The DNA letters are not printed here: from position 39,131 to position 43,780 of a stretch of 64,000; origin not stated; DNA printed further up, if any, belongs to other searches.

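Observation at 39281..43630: Second, stand-alone C-A-T-R synthetase whose A-domain pocket is strikingly acidic (possible basic amino-aldehyde warhead)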

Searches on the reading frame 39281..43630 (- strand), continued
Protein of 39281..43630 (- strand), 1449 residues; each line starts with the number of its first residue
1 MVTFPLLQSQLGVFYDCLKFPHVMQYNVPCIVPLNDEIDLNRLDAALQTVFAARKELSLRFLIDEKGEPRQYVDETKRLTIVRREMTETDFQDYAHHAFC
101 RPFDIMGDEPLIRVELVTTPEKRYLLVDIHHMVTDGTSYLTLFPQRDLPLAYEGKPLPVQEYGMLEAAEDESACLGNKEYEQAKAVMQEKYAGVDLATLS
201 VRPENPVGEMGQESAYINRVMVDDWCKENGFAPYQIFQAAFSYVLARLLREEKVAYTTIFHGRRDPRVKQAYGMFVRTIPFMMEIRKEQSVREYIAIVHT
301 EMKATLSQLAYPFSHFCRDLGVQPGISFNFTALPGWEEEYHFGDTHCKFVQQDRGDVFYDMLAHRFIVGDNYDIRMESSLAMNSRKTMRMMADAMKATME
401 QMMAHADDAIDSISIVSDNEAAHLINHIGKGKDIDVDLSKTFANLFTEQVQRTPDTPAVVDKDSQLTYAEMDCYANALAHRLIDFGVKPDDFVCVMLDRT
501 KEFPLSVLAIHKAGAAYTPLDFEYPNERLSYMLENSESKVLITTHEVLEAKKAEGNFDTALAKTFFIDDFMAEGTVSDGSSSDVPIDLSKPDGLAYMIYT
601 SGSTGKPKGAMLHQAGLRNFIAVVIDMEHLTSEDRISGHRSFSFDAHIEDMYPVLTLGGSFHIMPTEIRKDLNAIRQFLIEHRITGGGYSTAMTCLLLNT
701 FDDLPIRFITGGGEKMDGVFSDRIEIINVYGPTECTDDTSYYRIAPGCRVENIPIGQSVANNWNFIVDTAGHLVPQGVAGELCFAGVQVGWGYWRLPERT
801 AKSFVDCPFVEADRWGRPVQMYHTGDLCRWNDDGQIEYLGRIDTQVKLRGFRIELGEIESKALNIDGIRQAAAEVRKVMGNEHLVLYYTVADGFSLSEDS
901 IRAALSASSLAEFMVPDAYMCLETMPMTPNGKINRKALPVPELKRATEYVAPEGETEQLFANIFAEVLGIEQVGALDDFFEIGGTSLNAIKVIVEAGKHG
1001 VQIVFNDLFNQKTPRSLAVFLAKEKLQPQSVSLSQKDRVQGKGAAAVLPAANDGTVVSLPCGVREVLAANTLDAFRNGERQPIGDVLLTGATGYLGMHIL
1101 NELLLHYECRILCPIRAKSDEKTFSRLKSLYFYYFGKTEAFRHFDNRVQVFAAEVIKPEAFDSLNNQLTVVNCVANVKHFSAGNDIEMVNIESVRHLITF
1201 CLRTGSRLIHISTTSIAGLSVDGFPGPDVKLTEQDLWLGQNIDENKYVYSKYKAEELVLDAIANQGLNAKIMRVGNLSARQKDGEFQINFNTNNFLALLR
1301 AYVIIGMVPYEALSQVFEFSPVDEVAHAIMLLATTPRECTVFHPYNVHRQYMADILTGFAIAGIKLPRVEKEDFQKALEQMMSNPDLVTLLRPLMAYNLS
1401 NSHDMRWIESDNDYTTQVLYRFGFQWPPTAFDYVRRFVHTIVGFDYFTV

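Call 22: find_encoding_contigs(protein=P0020, flank=10000, max_places=2)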
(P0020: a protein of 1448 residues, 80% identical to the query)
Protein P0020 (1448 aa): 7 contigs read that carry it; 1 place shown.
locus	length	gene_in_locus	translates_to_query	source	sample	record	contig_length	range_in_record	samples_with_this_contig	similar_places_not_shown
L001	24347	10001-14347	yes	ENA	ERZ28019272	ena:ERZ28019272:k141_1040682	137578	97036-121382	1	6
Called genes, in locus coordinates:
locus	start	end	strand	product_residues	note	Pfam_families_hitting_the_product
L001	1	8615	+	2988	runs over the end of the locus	PF00501:AMP-binding, PF00668:Condensation, PF00501:AMP-binding, PF00550:PP-binding, PF00668:Condensation, PF00501:AMP-binding, PF00550:PP-binding, PF01073:3Beta_HSD, +5 more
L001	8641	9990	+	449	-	-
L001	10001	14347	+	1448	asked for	PF00668:Condensation, PF00501:AMP-binding, PF00550:PP-binding, PF01073:3Beta_HSD (faint), PF01370:Epimerase, PF07993:NAD_binding_4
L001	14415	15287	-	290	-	PF04228:Zn_peptidase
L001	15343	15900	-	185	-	PF01648:ACPS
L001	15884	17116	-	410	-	PF02646:RmuC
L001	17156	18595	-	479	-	PF05970:PIF1, PF13604:AAA_30, PF01443:Viral_helicase1 (faint), PF05729:NACHT (weak), PF09848:SLFN-g3_helicase (weak), PF13245:AAA_19, PF13538:UvrD_C_2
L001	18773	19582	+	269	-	PF12864:DUF3822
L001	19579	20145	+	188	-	PF03602:Cons_hypoth95, PF13847:Methyltransf_31 (weak), PF09445:Methyltransf_15 (weak)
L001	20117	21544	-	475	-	PF13396:PLDc_N, PF00614:PLDc (faint), PF13091:PLDc_2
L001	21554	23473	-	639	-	PF01807:Zn_ribbon_DnaG, PF08275:DNAG_N, PF01751:Toprim, PF13155:Toprim_2, PF13662:Toprim_4, PF10410:DnaB_bind (weak), PF28534:DUF8430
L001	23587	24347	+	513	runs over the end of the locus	PF28494:GlyRS_ins_1, PF00587:tRNA-synt_2b, PF03129:HGTP_anticodon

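Call 23: find_encoding_contigs(protein=P0115, flank=10000, max_places=2)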
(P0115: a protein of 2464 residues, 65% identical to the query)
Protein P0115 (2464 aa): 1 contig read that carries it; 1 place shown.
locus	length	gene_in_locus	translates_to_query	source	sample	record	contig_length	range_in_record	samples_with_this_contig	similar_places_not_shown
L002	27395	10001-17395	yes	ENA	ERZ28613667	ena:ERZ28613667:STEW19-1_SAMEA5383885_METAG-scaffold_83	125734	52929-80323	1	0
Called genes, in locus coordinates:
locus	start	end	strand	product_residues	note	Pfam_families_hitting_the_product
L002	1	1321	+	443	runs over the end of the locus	PF00209:SNF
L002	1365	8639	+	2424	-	PF00668:Condensation, PF00501:AMP-binding, PF00550:PP-binding (weak), PF00668:Condensation, PF00501:AMP-binding, PF01073:3Beta_HSD, PF01370:Epimerase, PF07993:NAD_binding_4, +2 more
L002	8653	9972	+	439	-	PF01554:MatE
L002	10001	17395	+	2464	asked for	PF00668:Condensation, PF00501:AMP-binding, PF13193:AMP-binding_C (weak), PF00668:Condensation, PF00501:AMP-binding, PF00550:PP-binding, PF01370:Epimerase, PF07993:NAD_binding_4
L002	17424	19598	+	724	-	PF22673:MCP-like_PDC_1, PF02743:dCache_1, PF07228:SpoIIE, PF13581:HATPase_c_2, PF02518:HATPase_c (weak)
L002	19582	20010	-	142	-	-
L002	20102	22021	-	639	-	-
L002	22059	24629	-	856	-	-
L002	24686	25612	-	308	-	PF02743:dCache_1 (weak), PF22673:MCP-like_PDC_1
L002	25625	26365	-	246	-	-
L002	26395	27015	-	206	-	PF13505:OMP_b-brl, PF13568:OMP_b-brl_2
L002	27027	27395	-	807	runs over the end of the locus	-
